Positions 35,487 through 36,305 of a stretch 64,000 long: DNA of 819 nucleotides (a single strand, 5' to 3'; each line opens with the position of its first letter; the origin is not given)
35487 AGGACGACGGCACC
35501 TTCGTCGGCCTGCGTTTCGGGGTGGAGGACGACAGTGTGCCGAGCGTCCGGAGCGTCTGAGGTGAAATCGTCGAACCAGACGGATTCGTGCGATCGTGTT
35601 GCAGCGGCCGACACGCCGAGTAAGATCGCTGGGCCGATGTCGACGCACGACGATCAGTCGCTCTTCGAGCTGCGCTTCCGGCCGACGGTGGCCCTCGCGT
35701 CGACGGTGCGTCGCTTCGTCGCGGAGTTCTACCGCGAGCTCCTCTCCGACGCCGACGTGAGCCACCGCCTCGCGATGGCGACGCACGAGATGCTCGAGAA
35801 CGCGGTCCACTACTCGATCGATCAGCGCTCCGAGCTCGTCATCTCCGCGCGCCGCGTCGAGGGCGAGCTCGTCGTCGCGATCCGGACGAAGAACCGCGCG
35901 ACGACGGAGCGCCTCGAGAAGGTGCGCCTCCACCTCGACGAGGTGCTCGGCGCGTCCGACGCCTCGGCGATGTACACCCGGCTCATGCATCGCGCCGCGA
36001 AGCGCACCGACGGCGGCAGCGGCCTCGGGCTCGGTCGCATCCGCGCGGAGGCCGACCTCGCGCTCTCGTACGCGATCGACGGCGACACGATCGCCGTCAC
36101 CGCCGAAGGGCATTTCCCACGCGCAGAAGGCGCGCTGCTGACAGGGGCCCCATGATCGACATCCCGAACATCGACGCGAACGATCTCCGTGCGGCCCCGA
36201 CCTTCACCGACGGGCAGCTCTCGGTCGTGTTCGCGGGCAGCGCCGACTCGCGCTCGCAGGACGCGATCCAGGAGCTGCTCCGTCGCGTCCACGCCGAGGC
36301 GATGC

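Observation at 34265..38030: GAF-PP2C / HATPase / DUF1987-like trio translationally coupled to a CheA-like kinase (SiaABC-like module with a histidine-kinase output)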

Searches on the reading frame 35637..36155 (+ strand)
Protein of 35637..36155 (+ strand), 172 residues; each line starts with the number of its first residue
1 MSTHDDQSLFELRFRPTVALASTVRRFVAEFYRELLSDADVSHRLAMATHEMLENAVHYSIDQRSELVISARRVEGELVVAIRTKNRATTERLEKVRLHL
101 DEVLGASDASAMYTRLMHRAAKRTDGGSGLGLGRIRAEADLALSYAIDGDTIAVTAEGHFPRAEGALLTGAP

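Call 7: search_protein_families(library=pfam, max_evalue=0.01, proteins=[window:35637-36155:+])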
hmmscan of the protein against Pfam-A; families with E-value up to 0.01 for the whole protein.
window:35637-36155:+ (172 aa): 3 families
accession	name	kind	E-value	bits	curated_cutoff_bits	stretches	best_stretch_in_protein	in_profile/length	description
PF13581.12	HATPase_c_2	-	1.6e-05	25.3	27.4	1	15-136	2-106/127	Histidine kinase-like ATPase domain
PF19788.4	DUF6272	-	2e-05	24.7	26.6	1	40-148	10-125/134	Family of unknown function (DUF6272)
PF02518.31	HATPase_c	-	0.007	17.2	26.4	0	42-133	3-78/111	Histidine kinase-, DNA gyrase B-, and HSP90-like ATPase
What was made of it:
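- Checked: 35637-36155: HATPase_c_2 25.3 bits and DUF6272 24.7 bits, both just under their cut-offs (call 7).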

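Call 39: search_solved_structures(query=A3, max_evalue=10, show_alignments=4)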
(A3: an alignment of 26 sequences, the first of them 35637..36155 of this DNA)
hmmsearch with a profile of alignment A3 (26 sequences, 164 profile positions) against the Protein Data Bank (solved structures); distinct sequences matched with E-value up to 10: 3.
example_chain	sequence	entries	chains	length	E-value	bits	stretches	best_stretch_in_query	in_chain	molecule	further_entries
6nuk_A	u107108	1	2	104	0.098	15.7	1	63-98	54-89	Ferredog-Diesel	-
8fg6_B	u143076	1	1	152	0.32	14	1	68-106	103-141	C104.1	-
8g3a_D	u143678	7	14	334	0.74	12.9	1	42-82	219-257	Sensor protein BceS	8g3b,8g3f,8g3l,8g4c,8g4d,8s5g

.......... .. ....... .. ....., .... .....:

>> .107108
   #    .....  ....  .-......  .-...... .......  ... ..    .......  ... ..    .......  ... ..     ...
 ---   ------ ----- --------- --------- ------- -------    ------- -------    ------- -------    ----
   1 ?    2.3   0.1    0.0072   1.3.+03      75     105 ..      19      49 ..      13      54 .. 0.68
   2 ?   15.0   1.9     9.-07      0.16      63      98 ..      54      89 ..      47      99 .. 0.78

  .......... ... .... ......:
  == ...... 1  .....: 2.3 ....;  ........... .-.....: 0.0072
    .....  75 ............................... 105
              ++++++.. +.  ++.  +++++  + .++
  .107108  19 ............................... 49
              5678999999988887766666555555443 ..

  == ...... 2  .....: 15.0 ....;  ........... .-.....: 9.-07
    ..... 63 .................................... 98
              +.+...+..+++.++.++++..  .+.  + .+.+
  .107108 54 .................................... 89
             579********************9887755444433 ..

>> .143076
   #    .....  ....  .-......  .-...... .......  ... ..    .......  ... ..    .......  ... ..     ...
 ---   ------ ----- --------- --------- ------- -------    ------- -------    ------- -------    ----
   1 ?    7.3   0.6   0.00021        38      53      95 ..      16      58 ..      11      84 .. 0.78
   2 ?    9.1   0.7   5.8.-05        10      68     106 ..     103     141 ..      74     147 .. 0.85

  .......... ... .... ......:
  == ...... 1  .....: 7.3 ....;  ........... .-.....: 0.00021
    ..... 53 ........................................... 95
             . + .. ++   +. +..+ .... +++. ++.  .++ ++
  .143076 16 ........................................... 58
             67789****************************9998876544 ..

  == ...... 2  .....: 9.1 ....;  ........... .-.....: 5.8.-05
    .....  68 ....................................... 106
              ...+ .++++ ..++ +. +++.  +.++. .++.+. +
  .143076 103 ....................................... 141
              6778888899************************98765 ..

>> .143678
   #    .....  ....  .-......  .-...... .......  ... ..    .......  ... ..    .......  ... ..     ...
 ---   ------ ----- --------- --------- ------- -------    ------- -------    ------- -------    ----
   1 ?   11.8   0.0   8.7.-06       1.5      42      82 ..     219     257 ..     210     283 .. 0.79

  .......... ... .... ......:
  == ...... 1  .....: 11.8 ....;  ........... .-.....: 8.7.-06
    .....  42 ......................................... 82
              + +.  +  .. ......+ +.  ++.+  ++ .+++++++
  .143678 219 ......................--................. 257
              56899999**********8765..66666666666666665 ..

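Call 43: find_homologous_proteins(query=window:35637-36155:+, max_evalue=0.001)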
Query window:35637-36155:+ (172 aa): 95 proteins with E <= 0.001 among 485 candidates.
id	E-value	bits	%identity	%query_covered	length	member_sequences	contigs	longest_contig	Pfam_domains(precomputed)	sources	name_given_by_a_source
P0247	3.8e-102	357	100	100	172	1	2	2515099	PF13581.13,PF19788.5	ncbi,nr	ncbi:MAG: hypothetical protein KIT84_18380 [Labilithrix sp.]|nr:hypothetical protein [Labilithrix sp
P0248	3.9e-78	279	81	98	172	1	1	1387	PF13581.13,PF19788.5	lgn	-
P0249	6.3e-78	278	80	99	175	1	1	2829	PF13581.13,PF19788.5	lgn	-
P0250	6.5e-75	269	83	91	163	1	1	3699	PF13581.13,PF19788.5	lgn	-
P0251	2.0e-74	267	80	92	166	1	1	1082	PF13581.13,PF19788.5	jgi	jgi:hypothetical protein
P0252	6.2e-74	265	80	91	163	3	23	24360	PF13581.13,PF19788.5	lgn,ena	-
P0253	5.0e-73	262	80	93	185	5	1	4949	PF13581.13,PF19788.5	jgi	jgi:hypothetical protein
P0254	1.6e-72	261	81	91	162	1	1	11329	PF13581.13,PF19788.5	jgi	jgi:hypothetical protein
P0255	9.6e-72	258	78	92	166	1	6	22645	PF13581.13,PF19788.5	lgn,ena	-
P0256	1.1e-71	258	77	95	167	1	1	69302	PF13581.13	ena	-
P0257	2.9e-71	257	79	91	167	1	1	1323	PF13581.13,PF19788.5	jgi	jgi:hypothetical protein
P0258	5.9e-71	256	78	91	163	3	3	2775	PF13581.13,PF19788.5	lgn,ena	-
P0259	8.8e-70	252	78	91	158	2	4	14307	PF13581.13,PF19788.5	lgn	-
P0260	7.6e-69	249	71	99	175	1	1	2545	PF13581.13,PF19788.5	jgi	jgi:hypothetical protein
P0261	5.4e-68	246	72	95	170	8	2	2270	PF13581.13,PF19788.5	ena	-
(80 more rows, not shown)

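Call 55: predict_structure(alignment_id=A5)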
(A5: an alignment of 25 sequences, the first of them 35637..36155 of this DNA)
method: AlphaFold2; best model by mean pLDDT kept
length: 172 residues; sequences in the alignment: 25
mean_pLDDT: 88.8   pTM: 0.85
mean pLDDT of the five models: 88.8, 87.9, 87.6, 86.7, 85.4
residues with pLDDT >= 90: 113; 70-90: 43; 50-70: 11; < 50: 5
segments of 3 or more residues with pLDDT < 50: 170-172
pLDDT, mean of each block of 10 residues (from residue 1): 69 87 88 89 95 92 93 91 97 95 97 93 75 96 98 97 69 41
secondary structure, 60 per line:
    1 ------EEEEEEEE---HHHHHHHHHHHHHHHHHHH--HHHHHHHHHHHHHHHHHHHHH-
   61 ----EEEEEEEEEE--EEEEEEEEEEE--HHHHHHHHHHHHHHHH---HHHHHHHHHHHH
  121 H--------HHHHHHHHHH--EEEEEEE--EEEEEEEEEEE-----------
elements in order: E7-14 H18-36 H39-59 E65-74 E77-87 H90-105 H109-121 H130-139 E142-148 E151-161

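Call 57: fold_search(model_id=the predicted structure, library=pdb)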
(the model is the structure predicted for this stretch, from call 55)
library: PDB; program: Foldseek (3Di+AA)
matches with E <= 10: 359; with E <= 0.001: 20
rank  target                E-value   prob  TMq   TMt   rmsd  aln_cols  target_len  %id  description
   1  1til_E                2.1e-06  1.00  0.53  0.63   5.4       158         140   15  Crystal Structures of the ADP and ATP bound forms of the Bacillus Anti-sigma factor SpoIIAB in complex with the Anti-a (released 2004-06-15)
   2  1th8_A                8.7e-06  1.00  0.52  0.64   4.9       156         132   15  Crystal Structures of the ADP and ATP bound forms of the Bacillus Anti-sigma factor SpoIIAB in complex with the Anti-a (released 2004-06-15)
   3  8ih8_D                1.1e-05  1.00  0.49  0.62   4.5       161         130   14  anti-sigmaF factor and Anti-sigmaF factor antagonist complex(usfx-RsfB) (released 2024-02-28)
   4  1l0o_A                1.6e-05  1.00  0.54  0.64   5.0       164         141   13  Crystal Structure of the Bacillus stearothermophilus Anti-Sigma Factor SpoIIAB with the Sporulation Sigma Factor Sigma (released 2002-04-03)
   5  1tid_A                1.7e-05  1.00  0.55  0.68   5.4       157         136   14  Crystal Structures of the ADP and ATP bound forms of the Bacillus Anti-sigma factor SpoIIAB in complex with the Anti-a (released 2004-06-15)
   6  1tid_C                6.7e-05  1.00  0.51  0.62   5.6       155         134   14  Crystal Structures of the ADP and ATP bound forms of the Bacillus Anti-sigma factor SpoIIAB in complex with the Anti-a (released 2004-06-15)
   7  8jzt_B                8.9e-05  1.00  0.50  0.62   4.4       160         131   13  The sigF and anti-sigma factor complex (released 2024-10-16)
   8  6kko_A                1.1e-04  1.00  0.61  0.62   3.9       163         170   15  The crystal structure of SiaB-SiaC complex from Pseudomonas aeruginosa (released 2020-06-10)
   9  8ih8_C                1.4e-04  1.00  0.45  0.57   5.3       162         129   14  anti-sigmaF factor and Anti-sigmaF factor antagonist complex(usfx-RsfB) (released 2024-02-28)
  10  8jzt_D                1.5e-04  1.00  0.48  0.60   4.5       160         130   13  The sigF and anti-sigma factor complex (released 2024-10-16)
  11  6m37_A                1.8e-04  1.00  0.50  0.72   4.3       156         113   13  The crystal structure of B. subtilis RsbV/RsbW complex in the hexagonal crystal form (released 2020-07-15)
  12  6m36_C                2.7e-04  1.00  0.45  0.68   4.3       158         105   12  The crystal structure of B. subtilis RsbV/RsbW complex in the monoclinic crystal form (released 2020-07-15)
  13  6m36_I                3.6e-04  1.00  0.48  0.75   3.9       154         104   13  The crystal structure of B. subtilis RsbV/RsbW complex in the monoclinic crystal form (released 2020-07-15)
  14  6kko_B                4.1e-04  1.00  0.61  0.63   3.8       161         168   14  The crystal structure of SiaB-SiaC complex from Pseudomonas aeruginosa (released 2020-06-10)
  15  6m36_A                4.3e-04  1.00  0.43  0.66   4.3       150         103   16  The crystal structure of B. subtilis RsbV/RsbW complex in the monoclinic crystal form (released 2020-07-15)
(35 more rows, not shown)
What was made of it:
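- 35637..36155 (+): KIN: small GHKL-fold, anti-sigma-kinase-like protein (DUF6272 / slr1658-superfamily-like). Calls 7, 43, 55 and 57 (SpoIIAB 2e-6; SiaB TM 0.61).
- On SiaABCD system: Fold similarity to 6kko_A is TM 0.61 (call 57).
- Closest known: SiaABCD of Pseudomonas aeruginosa. Same: KIN's best TM-score is to SiaB (call 57).
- Checked: The AF2 model (pLDDT 88.8) matches SpoIIAB, UsfX, RsbW and SiaB (calls 55, 57).
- KIN has the anti-sigma kinase fold and is closest in TM-score to SiaB (call 57). KIN has the SpoIIAB/RsbW/UsfX fold (call 57).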

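Call 74: search_protein_families(library=ncbifam, max_evalue=0.01, proteins=[window:35637-36155:+])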
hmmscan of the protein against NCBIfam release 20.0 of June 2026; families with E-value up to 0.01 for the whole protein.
window:35637-36155:+ (172 aa): 3 families
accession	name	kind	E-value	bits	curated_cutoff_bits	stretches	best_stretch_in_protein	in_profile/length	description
NF047703.1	slr1658_superfam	superfamily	1.1e-11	44.5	100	1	27-137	38-157/185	slr1658 superfamily regulator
NF052618.1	slr1658_cyano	equivalog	7.8e-07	28.9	200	1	47-132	72-156/191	slr1658 family protein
NF041045.1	RsbA_anti_sig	subfamily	0.0011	18.3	210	1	21-92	191-258/303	anti-sigma factor RsbA family regulatory protein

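Call 79: search_protein_families(library=ncbifam, alignment_id=A3, max_evalue=0.001)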
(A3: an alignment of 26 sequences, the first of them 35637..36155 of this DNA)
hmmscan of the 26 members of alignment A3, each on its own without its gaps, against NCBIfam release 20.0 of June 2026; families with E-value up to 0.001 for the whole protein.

A. member 1, window:35637-36155:+ (172 aa): 2 families
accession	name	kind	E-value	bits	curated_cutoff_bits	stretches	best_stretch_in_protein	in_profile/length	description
NF047703.1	slr1658_superfam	superfamily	1.1e-11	44.5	100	1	27-137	38-157/185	slr1658 superfamily regulator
NF052618.1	slr1658_cyano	equivalog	7.8e-07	28.9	200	1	47-132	72-156/191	slr1658 family protein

B. families by the number of members that match (of 26 scanned): 14 families
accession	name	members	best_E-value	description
NF047703.1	slr1658_superfam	26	1.7e-16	slr1658 superfamily regulator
NF052618.1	slr1658_cyano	25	6e-12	slr1658 family protein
NF033091.0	HK_VanS_ACDEFG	8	1.5e-05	vancomycin resistance histidine kinase VanS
NF053520.1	HK_Porph_FimS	4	7.9e-06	sensor histidine kinase FimS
TIGR01386.1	cztS_silS_copS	4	2.1e-05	heavy metal sensor histidine kinase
NF038262.1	SiaB_fam_kinase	4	6.6e-05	SiaB family protein kinase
NF041045.1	RsbA_anti_sig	3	8.7e-05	anti-sigma factor RsbA family regulatory protein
TIGR02966.1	phoR_proteo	2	9.2e-06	phosphate regulon sensor histidine kinase PhoR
NF003144.0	PRK04069.1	2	6.6e-05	anti-sigma B factor RsbW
NF041947.1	LuxQ_Vibrio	2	0.00013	quorum-sensing autoinducer 2 sensor kinase/phosphatase LuxQ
NF007345.0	PRK09835.1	1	3.3e-05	Cu(+)/Ag(+) sensor histidine kinase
TIGR01924.1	rsbW_low_gc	1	3.3e-05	anti-sigma B factor RsbW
NF008302.0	PRK11091.1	1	0.00049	aerobic respiration two-component sensor histidine kinase ArcB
NF047874.1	MASE3_PAS_HK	1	0.00095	MASE3 domain-containing sensor histidine kinase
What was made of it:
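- On SiaABCD system: The window KIN does not hit NF038262; only 4 of 26 relatives do, and weakly (call 79).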
